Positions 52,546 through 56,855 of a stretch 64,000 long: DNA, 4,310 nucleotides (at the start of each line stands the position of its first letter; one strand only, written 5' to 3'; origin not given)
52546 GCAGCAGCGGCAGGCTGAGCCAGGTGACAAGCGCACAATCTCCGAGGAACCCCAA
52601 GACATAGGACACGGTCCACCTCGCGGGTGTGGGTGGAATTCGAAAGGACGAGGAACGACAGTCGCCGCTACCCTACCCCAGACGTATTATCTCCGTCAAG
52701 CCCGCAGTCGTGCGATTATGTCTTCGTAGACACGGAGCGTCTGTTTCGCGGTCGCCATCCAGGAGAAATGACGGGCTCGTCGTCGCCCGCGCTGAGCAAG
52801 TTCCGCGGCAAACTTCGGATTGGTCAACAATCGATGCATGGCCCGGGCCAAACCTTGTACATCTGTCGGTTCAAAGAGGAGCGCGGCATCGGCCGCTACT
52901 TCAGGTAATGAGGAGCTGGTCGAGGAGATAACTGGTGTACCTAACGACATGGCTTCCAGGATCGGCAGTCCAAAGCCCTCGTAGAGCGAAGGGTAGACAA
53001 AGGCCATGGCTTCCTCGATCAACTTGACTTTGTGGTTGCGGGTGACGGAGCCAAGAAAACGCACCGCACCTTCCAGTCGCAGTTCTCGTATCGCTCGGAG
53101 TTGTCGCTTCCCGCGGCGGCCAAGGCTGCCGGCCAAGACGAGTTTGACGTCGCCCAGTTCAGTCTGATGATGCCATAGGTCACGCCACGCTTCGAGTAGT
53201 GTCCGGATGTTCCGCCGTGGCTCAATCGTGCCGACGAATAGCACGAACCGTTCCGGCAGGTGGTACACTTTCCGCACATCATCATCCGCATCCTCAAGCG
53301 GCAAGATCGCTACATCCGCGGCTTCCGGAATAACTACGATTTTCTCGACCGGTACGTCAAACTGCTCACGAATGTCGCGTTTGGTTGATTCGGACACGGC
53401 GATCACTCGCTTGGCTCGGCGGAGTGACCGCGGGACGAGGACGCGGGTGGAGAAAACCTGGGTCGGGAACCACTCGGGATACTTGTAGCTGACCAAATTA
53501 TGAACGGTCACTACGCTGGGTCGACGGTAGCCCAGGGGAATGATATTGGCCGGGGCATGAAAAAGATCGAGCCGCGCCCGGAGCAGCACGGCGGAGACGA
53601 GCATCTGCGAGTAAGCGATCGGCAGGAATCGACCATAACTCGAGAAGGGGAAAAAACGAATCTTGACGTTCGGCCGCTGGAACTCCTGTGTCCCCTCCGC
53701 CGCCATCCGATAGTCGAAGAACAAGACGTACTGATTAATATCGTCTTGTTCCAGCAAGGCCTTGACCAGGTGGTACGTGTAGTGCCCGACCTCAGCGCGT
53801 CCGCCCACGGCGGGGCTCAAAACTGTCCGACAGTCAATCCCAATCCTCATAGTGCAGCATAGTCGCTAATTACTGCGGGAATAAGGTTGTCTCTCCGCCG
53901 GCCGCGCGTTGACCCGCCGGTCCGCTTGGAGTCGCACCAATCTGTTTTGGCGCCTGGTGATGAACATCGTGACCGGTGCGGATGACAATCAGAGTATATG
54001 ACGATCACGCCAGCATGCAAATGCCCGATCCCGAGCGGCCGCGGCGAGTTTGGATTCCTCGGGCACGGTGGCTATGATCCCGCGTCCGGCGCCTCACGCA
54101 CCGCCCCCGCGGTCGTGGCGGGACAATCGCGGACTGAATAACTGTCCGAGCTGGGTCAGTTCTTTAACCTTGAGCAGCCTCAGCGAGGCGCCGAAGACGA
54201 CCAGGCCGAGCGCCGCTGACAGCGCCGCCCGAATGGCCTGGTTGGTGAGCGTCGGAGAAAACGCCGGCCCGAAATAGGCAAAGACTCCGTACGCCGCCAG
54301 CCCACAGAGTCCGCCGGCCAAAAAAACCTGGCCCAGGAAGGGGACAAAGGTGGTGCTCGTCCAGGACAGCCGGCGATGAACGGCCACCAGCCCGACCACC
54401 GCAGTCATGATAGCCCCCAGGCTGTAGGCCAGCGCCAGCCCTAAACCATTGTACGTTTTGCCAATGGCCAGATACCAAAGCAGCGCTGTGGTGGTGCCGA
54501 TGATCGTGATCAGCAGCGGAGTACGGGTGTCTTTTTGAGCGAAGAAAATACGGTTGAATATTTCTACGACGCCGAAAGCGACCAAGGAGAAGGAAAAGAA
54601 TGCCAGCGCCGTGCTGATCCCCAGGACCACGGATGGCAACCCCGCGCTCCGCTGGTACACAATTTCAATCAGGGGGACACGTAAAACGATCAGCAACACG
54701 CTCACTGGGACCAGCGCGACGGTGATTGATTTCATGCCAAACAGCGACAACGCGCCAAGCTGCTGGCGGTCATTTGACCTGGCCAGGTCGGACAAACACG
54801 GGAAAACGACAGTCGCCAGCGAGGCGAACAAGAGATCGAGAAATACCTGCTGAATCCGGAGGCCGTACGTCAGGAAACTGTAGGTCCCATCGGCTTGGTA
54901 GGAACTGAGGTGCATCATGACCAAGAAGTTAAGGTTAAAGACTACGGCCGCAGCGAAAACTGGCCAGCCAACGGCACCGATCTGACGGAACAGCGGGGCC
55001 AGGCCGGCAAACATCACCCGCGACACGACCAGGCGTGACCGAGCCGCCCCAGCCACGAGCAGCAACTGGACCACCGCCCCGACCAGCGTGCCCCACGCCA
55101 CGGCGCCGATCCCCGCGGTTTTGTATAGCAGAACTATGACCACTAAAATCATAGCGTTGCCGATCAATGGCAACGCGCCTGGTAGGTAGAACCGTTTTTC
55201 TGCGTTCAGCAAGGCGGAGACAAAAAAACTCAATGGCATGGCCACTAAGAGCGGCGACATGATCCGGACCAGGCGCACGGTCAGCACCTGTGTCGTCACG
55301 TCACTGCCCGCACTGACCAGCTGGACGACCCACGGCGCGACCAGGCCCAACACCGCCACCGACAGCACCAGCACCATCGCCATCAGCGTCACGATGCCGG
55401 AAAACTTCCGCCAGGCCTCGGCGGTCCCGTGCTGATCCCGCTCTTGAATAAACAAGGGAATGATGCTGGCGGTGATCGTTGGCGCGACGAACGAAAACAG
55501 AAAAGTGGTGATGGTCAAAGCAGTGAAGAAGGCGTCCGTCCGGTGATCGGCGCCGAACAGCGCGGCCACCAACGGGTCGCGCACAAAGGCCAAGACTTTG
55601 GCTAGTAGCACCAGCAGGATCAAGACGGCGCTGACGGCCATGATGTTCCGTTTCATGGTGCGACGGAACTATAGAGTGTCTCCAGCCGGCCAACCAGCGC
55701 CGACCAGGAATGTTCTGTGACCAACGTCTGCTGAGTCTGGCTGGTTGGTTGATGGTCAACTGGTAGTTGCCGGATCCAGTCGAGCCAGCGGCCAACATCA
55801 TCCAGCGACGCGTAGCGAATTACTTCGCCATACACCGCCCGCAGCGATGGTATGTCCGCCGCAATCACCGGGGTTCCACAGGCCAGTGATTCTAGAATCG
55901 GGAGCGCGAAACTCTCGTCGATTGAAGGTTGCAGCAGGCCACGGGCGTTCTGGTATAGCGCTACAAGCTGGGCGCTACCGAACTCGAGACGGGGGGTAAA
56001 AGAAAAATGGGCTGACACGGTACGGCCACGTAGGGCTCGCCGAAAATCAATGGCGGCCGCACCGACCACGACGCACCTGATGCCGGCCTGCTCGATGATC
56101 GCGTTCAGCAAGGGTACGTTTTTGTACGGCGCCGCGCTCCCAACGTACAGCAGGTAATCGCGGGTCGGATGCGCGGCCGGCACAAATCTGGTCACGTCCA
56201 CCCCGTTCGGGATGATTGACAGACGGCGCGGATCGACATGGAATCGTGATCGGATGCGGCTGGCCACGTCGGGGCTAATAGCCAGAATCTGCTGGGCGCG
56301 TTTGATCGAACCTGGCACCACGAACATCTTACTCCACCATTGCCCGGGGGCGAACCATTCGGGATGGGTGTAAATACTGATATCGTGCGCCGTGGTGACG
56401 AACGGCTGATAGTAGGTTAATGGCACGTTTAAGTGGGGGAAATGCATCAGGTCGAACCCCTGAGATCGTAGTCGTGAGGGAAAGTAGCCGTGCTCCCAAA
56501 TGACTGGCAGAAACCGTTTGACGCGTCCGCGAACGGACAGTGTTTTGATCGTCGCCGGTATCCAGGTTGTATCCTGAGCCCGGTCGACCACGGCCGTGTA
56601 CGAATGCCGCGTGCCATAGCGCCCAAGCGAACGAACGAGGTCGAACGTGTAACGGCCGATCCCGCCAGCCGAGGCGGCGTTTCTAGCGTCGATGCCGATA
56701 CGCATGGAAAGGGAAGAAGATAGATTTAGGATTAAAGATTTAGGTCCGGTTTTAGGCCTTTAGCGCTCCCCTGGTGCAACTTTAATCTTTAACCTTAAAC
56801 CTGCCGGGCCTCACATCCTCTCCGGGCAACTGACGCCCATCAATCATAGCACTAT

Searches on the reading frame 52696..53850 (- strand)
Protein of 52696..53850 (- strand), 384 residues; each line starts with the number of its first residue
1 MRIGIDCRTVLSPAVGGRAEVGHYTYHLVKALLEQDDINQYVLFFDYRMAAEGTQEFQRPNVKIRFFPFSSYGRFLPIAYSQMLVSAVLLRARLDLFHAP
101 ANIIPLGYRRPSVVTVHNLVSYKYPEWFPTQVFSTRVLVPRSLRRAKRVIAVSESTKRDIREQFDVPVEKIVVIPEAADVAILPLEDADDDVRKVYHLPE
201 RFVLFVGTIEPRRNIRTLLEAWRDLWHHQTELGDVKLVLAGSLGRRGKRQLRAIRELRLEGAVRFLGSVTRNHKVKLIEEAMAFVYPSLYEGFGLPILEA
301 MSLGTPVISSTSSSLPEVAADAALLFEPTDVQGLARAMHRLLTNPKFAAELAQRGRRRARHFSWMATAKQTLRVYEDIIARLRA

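Call 58: search_protein_families(library=pfam, proteins=[window:52696-53850:-], max_evalue=0.00001)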
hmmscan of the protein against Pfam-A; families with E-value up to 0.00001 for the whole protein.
window:52696-53850:- (384 aa): 6 families
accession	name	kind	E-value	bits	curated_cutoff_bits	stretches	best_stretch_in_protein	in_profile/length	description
PF00534.26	Glycos_transf_1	-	4.7e-34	117.8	26.4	1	199-358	14-172/172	Glycosyl transferases group 1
PF13692.12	Glyco_trans_1_4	-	1.4e-29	103.6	27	1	202-344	3-142/142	Glycosyl transferases group 1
PF13439.12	Glyco_transf_4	-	2.3e-16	60.7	28.5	1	21-180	4-168/170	Glycosyltransferase Family 4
PF13579.12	Glyco_trans_4_4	-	1.5e-10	42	29.7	1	21-175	3-156/158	Glycosyl transferase 4-like domain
PF20706.3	GT4-conflict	-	2.1e-10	40.6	26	1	144-369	145-383/385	Family 4 Glycosyltransferase in conflict systems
PF13524.12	Glyco_trans_1_2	-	2.6e-08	34.4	25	1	218-372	5-143/144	Glycosyl transferase-like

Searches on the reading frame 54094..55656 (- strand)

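Call 58: search_protein_families(library=pfam, proteins=[window:54094-55656:-], max_evalue=0.00001)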
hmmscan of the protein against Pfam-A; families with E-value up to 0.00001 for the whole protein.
window:54094-55656:- (520 aa): 1 family
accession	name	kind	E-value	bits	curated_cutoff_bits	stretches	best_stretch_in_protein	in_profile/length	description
PF03023.19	MurJ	-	3.2e-63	214.3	27.4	1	30-464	1-438/451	Lipid II flippase MurJ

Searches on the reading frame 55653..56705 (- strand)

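Call 58: search_protein_families(library=pfam, proteins=[window:55653-56705:-], max_evalue=0.00001)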
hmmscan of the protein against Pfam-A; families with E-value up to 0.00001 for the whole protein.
window:55653-56705:- (350 aa): 3 families
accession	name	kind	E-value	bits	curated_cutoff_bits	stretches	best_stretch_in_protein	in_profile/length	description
PF13439.12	Glyco_transf_4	-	3.6e-17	63.3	28.5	1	14-173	2-170/170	Glycosyltransferase Family 4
PF00534.26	Glycos_transf_1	-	1.5e-14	54.4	26.4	1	173-291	6-130/172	Glycosyl transferases group 1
PF13692.12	Glyco_trans_1_4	-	6.3e-12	46.4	27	1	184-292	3-115/142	Glycosyl transferases group 1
